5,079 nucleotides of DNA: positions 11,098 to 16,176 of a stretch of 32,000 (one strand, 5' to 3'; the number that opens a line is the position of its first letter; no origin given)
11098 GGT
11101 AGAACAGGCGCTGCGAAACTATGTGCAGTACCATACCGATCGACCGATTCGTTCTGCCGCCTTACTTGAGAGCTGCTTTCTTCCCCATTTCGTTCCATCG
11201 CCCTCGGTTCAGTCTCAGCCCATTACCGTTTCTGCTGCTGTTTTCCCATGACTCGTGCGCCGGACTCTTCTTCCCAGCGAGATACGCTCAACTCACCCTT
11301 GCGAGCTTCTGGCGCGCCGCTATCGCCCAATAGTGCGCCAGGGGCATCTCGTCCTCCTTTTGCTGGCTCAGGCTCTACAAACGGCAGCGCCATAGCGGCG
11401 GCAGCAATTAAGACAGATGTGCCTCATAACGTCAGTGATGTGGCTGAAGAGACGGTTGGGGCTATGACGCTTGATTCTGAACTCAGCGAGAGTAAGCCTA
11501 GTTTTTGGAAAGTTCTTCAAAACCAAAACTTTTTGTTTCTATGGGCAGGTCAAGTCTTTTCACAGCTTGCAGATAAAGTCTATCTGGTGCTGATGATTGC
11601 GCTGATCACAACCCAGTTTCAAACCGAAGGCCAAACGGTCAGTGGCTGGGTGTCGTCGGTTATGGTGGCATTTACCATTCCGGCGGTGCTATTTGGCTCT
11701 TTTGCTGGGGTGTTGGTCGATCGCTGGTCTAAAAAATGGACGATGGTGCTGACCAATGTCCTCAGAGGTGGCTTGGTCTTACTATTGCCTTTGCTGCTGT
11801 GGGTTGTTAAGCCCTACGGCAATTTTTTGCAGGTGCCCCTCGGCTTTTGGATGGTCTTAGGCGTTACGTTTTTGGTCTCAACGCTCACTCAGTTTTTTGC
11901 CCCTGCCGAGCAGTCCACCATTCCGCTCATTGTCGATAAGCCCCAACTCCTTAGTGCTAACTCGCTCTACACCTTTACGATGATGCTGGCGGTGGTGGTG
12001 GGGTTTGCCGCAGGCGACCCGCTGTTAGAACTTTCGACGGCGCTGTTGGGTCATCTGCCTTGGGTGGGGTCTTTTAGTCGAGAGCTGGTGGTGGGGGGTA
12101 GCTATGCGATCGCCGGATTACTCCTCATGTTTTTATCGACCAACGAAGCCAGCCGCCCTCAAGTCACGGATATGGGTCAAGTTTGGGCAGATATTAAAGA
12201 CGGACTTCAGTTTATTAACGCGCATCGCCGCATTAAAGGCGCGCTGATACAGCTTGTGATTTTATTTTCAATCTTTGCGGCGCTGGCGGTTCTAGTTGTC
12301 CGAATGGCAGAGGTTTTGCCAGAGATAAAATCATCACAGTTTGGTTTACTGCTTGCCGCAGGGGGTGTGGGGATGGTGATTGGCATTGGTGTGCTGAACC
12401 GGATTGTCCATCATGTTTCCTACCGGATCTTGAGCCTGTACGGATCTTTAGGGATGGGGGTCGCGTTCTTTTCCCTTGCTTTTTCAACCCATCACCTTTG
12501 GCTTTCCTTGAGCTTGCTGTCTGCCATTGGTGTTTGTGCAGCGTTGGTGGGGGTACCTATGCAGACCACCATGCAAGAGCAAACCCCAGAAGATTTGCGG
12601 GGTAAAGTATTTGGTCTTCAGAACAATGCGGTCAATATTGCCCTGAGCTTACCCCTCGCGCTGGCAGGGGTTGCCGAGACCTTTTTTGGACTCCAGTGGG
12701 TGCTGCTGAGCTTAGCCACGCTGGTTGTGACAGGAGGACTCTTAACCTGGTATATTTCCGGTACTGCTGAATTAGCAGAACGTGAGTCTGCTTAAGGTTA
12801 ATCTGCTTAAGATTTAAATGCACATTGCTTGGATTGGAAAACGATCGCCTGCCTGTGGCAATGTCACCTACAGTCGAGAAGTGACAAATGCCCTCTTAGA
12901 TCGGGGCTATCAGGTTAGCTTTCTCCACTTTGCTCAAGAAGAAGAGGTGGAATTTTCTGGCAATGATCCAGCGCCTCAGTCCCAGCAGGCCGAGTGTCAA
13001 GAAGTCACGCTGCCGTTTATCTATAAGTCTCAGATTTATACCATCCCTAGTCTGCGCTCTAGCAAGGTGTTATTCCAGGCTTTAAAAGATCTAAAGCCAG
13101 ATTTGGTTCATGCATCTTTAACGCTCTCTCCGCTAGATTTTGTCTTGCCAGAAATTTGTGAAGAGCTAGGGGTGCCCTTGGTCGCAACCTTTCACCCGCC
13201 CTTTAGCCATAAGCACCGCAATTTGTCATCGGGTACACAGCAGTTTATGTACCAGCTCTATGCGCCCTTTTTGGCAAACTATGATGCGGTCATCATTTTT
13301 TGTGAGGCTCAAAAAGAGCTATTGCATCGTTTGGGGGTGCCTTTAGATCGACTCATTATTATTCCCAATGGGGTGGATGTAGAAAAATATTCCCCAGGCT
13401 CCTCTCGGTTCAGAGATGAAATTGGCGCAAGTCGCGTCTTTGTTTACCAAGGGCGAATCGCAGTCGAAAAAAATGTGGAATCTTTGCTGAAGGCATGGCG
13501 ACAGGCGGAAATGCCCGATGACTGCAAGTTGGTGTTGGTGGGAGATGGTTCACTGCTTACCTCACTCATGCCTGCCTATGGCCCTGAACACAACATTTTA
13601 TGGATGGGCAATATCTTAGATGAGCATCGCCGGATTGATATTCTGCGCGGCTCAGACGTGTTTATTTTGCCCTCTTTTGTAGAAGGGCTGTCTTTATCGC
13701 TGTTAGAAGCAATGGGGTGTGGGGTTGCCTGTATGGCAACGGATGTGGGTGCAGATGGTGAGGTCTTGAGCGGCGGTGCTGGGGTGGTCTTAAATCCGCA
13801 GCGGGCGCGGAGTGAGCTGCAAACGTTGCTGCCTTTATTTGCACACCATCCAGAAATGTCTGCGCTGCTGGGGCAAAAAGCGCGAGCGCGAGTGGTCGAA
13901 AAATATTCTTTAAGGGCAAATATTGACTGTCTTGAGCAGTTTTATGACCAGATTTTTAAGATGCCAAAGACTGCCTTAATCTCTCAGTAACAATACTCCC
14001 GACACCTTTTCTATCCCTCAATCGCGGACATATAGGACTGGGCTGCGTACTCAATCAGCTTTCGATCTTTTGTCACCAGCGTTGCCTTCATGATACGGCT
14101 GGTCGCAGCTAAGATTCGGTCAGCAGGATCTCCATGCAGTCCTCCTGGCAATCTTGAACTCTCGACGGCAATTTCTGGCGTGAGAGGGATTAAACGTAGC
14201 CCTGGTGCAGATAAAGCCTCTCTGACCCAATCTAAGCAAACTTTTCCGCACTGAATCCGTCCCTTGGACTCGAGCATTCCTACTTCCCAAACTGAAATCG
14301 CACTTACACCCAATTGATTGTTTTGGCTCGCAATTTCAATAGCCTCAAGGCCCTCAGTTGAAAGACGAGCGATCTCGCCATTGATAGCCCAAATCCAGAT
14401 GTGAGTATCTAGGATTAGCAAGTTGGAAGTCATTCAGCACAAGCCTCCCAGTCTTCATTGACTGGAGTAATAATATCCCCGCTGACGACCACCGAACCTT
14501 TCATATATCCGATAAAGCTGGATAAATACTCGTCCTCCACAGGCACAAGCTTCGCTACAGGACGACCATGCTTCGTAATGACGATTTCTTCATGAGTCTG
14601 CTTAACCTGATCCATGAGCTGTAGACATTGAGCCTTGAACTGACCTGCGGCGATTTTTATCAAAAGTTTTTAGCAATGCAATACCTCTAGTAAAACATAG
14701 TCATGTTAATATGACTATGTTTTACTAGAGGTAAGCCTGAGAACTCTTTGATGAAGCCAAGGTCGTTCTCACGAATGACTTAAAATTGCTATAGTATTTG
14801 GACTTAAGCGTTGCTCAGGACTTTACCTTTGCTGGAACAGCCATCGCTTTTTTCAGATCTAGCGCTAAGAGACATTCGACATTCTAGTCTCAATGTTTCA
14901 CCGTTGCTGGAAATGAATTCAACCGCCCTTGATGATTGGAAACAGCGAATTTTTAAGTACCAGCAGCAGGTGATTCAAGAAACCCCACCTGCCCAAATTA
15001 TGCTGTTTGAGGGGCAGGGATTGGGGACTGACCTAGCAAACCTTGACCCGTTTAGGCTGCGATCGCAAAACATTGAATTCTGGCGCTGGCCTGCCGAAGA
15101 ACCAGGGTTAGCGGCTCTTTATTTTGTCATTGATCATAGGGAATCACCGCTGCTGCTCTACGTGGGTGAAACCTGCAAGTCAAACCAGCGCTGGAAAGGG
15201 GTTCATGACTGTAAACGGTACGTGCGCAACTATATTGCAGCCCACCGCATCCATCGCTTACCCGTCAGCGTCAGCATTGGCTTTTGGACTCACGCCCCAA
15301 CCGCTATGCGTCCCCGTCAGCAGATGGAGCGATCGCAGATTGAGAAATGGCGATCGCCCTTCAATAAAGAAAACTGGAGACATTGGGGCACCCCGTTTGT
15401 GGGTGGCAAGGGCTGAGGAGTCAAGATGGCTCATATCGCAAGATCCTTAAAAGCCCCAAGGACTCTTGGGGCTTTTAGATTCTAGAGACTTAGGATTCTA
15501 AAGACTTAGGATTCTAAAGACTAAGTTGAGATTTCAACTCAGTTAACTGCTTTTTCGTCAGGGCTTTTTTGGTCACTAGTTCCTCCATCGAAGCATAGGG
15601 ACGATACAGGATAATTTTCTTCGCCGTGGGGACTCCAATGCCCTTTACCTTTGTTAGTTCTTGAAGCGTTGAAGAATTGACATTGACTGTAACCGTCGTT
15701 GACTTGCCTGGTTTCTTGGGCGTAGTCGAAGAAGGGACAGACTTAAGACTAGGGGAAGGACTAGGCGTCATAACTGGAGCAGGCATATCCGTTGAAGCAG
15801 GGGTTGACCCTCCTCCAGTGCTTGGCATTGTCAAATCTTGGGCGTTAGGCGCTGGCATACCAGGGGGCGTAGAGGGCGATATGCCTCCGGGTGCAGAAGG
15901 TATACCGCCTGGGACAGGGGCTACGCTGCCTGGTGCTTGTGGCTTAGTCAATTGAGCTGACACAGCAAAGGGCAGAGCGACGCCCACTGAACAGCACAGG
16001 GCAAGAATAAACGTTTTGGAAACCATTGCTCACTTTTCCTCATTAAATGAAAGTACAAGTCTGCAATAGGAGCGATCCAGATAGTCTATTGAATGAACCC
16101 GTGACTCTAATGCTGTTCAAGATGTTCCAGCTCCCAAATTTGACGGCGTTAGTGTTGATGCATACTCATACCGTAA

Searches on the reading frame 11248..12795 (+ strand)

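Call 87: search_protein_families(library=pfam, proteins=[window:11248-12795:+], max_evalue=0.00001)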
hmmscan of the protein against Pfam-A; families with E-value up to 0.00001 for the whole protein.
window:11248-12795:+ (515 aa): 2 families
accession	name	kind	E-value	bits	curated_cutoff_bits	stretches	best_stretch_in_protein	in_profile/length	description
PF07690.21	MFS_1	-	5.2e-34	118.1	33.4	2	98-467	1-344/347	Major Facilitator Superfamily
PF05977.19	MFS_3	-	4.8e-15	55.4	27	1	87-501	4-391/524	Transmembrane secretion effector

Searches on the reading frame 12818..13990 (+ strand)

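Call 87: search_protein_families(library=pfam, proteins=[window:12818-13990:+], max_evalue=0.00001)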
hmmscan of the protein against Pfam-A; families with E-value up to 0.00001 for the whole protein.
window:12818-13990:+ (390 aa): 4 families
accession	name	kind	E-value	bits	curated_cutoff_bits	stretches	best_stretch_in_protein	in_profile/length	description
PF00534.26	Glycos_transf_1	-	1.6e-21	77.1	26.4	1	205-357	15-171/172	Glycosyl transferases group 1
PF13439.12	Glyco_transf_4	-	1.8e-21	77.3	28.5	1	16-190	5-170/170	Glycosyltransferase Family 4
PF13692.12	Glyco_trans_1_4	-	2.3e-21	77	27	1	206-330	2-129/142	Glycosyl transferases group 1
PF13579.12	Glyco_trans_4_4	-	3.1e-16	60.5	29.7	1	16-185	4-158/158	Glycosyl transferase 4-like domain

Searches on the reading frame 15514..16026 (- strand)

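Call 88: search_protein_families(library=pfam, proteins=[window:15514-16026:-], max_evalue=0.00001)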
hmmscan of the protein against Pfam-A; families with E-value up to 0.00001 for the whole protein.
window:15514-16026:- (170 aa): 1 family
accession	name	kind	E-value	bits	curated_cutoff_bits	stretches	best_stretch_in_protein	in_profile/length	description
PF12836.13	HHH_3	-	3.2e-12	46.8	27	1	111-168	3-64/65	Helix-hairpin-helix motif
